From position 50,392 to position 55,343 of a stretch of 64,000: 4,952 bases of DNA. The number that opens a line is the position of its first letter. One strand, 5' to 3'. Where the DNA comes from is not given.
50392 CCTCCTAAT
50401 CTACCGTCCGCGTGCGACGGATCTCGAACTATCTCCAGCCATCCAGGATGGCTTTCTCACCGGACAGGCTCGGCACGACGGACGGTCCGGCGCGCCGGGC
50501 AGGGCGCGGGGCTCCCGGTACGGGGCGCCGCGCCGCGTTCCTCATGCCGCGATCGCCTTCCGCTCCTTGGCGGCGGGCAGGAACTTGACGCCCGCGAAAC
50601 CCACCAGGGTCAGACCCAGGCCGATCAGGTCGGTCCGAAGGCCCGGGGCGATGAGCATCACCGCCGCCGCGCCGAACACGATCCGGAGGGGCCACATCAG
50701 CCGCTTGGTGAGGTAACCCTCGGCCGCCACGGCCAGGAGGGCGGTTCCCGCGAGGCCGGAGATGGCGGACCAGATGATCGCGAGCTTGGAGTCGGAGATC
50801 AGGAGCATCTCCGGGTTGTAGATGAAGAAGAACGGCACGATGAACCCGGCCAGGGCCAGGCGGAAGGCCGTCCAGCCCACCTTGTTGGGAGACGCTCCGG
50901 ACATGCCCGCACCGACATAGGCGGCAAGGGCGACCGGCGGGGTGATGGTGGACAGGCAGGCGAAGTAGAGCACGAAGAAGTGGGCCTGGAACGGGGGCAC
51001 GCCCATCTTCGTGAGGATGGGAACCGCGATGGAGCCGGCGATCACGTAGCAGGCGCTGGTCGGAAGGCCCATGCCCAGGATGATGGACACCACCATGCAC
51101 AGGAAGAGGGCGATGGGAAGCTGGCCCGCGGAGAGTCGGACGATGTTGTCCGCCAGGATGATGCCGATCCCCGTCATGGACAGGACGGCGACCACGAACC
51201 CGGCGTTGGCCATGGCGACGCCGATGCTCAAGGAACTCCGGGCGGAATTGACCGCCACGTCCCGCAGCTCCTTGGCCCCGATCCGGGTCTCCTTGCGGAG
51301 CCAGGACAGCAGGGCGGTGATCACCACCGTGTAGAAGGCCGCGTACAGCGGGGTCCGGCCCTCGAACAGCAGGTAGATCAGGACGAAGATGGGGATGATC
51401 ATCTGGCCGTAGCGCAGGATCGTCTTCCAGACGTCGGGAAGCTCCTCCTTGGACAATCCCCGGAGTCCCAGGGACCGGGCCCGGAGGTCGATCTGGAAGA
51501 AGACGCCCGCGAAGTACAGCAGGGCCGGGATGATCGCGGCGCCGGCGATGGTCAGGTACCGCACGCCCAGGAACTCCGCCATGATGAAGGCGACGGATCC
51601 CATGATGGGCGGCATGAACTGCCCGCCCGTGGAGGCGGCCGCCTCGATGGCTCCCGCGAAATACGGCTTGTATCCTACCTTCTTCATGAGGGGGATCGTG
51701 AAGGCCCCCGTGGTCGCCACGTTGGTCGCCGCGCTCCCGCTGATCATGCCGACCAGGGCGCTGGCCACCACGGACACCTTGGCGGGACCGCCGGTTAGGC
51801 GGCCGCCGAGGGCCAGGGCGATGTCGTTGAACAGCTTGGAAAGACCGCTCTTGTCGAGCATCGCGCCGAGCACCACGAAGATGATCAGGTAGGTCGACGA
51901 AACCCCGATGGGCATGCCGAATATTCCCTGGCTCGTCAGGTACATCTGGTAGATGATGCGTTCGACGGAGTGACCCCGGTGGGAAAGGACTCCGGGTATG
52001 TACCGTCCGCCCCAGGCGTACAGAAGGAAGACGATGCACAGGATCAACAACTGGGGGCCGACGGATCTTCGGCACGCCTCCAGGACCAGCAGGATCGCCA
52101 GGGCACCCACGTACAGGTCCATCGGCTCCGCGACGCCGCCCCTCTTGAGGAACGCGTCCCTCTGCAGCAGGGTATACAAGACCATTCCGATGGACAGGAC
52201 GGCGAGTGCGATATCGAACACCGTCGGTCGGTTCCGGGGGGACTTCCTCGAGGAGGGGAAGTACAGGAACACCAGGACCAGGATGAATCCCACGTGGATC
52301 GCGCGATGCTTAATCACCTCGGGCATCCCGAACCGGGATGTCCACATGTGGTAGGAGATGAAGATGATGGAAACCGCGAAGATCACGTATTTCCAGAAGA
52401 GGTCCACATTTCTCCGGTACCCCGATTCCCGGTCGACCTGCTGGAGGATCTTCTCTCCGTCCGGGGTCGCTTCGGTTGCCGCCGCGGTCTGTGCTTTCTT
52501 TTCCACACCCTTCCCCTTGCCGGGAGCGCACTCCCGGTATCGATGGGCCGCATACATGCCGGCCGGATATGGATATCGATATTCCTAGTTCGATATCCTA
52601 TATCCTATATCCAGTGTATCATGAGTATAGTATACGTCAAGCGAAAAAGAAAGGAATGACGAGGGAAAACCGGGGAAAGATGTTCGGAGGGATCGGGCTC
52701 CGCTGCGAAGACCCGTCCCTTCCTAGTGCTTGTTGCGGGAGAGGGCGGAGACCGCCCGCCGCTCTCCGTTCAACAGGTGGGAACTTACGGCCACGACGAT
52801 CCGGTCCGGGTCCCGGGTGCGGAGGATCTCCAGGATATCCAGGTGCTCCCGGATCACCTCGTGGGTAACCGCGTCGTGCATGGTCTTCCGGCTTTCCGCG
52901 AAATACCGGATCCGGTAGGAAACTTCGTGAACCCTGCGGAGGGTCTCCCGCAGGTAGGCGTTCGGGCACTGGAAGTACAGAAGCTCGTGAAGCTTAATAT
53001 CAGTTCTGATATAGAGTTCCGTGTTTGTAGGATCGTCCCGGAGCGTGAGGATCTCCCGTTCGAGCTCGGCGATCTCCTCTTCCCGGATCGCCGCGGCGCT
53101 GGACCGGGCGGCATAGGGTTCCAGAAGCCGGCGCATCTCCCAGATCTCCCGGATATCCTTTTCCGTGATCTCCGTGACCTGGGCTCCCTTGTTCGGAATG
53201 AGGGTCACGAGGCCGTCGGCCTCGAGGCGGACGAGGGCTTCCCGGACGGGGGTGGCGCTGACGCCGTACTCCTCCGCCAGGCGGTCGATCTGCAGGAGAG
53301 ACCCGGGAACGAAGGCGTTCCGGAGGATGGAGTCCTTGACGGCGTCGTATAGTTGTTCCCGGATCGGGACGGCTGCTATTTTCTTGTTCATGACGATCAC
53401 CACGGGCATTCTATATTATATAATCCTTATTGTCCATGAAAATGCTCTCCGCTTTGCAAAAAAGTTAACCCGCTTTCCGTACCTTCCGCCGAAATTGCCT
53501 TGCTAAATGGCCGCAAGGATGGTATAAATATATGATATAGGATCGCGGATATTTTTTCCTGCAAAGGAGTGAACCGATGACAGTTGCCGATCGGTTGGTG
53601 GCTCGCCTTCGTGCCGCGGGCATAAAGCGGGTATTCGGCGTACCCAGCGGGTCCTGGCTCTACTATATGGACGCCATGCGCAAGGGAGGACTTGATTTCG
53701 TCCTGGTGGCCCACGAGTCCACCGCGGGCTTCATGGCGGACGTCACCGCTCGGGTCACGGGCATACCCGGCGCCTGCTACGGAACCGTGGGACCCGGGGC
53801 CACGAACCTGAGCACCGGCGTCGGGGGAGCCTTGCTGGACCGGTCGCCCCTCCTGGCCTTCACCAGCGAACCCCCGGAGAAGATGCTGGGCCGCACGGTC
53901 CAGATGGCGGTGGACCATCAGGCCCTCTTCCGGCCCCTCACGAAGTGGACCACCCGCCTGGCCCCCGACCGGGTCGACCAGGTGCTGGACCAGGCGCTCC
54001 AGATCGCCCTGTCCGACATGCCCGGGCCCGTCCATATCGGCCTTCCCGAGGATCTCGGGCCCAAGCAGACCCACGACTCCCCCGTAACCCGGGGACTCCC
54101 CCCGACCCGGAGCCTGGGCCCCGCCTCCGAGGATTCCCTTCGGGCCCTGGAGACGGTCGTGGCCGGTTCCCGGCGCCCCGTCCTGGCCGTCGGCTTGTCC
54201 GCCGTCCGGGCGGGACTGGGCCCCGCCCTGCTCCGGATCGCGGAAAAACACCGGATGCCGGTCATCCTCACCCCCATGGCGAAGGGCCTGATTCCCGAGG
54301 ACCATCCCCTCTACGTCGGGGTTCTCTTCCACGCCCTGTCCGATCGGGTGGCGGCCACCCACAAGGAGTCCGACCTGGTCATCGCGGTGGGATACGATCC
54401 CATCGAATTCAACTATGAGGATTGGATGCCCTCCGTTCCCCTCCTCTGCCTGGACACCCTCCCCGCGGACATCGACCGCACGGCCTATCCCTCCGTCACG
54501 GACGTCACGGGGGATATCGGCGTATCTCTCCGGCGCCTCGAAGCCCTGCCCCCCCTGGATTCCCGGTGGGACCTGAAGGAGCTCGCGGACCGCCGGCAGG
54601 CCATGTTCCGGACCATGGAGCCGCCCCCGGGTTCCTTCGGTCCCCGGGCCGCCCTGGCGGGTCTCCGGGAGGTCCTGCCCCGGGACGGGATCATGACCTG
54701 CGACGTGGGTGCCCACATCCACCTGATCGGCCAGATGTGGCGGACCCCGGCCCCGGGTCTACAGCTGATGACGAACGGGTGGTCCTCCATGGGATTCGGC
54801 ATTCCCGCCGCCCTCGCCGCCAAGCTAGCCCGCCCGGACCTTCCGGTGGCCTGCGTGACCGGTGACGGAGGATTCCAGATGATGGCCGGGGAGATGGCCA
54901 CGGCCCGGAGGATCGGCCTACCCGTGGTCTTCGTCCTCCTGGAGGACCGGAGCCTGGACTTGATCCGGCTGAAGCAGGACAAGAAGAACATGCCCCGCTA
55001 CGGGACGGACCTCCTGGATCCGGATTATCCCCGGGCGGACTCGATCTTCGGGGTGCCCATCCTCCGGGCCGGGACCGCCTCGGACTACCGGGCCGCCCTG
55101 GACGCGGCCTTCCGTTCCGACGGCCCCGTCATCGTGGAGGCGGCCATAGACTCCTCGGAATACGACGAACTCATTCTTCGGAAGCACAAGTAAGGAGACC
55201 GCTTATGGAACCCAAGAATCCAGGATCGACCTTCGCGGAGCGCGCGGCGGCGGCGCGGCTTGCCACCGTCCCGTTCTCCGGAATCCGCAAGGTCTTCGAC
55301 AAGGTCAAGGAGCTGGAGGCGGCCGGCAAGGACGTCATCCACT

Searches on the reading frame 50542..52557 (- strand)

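Call 63: search_protein_families(library=pfam, proteins=[window:50542-52557:-], max_evalue=0.00001)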
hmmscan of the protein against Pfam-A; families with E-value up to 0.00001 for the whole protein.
window:50542-52557:- (671 aa): 1 family
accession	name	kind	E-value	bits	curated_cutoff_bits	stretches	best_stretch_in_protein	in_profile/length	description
PF06808.19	DctM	-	1e-93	314.9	23.8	1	153-587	1-407/413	Tripartite ATP-independent periplasmic transporter, DctM component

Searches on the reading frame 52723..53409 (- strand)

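Call 63: search_protein_families(library=pfam, proteins=[window:52723-53409:-], max_evalue=0.00001)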
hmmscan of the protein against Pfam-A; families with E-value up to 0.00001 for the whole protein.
window:52723-53409:- (228 aa): 2 families
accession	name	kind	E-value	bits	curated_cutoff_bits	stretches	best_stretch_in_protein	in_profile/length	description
PF07729.17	FCD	-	4.6e-21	76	24.3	1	88-212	1-123/125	FCD domain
PF00392.27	GntR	-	7.1e-18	64.5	27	1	17-78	2-64/64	Bacterial regulatory proteins, gntR family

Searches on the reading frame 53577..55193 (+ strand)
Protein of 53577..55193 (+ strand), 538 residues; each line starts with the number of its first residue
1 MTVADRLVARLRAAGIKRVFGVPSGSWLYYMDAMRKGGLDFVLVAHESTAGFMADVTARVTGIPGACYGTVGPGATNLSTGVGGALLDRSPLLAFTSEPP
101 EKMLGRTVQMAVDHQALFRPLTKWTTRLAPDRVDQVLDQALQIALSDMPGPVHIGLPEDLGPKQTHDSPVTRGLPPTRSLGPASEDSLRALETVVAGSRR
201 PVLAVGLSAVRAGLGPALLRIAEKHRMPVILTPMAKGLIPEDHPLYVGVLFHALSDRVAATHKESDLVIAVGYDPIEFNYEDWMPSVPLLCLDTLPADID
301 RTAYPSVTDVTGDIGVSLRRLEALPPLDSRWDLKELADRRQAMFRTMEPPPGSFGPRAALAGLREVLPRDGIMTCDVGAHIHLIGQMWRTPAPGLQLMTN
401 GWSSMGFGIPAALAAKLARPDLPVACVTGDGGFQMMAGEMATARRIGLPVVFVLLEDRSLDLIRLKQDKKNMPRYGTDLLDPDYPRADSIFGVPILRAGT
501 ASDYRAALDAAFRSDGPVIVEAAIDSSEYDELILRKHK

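Call 63: search_protein_families(library=pfam, proteins=[window:53577-55193:+], max_evalue=0.00001)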
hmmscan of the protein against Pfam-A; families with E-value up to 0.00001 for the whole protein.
window:53577-55193:+ (538 aa): 3 families
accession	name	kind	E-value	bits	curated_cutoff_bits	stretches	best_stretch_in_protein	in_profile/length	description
PF02776.23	TPP_enzyme_N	-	3.7e-34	117.5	26.8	1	1-116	1-118/119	Thiamine pyrophosphate enzyme, N-terminal TPP binding domain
PF02775.26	TPP_enzyme_C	-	1.2e-29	103.5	21.9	1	376-521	1-150/151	Thiamine pyrophosphate enzyme, C-terminal TPP binding domain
PF00205.28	TPP_enzyme_M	-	2.2e-22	79.7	30.4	1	194-321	7-137/137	Thiamine pyrophosphate enzyme, central domain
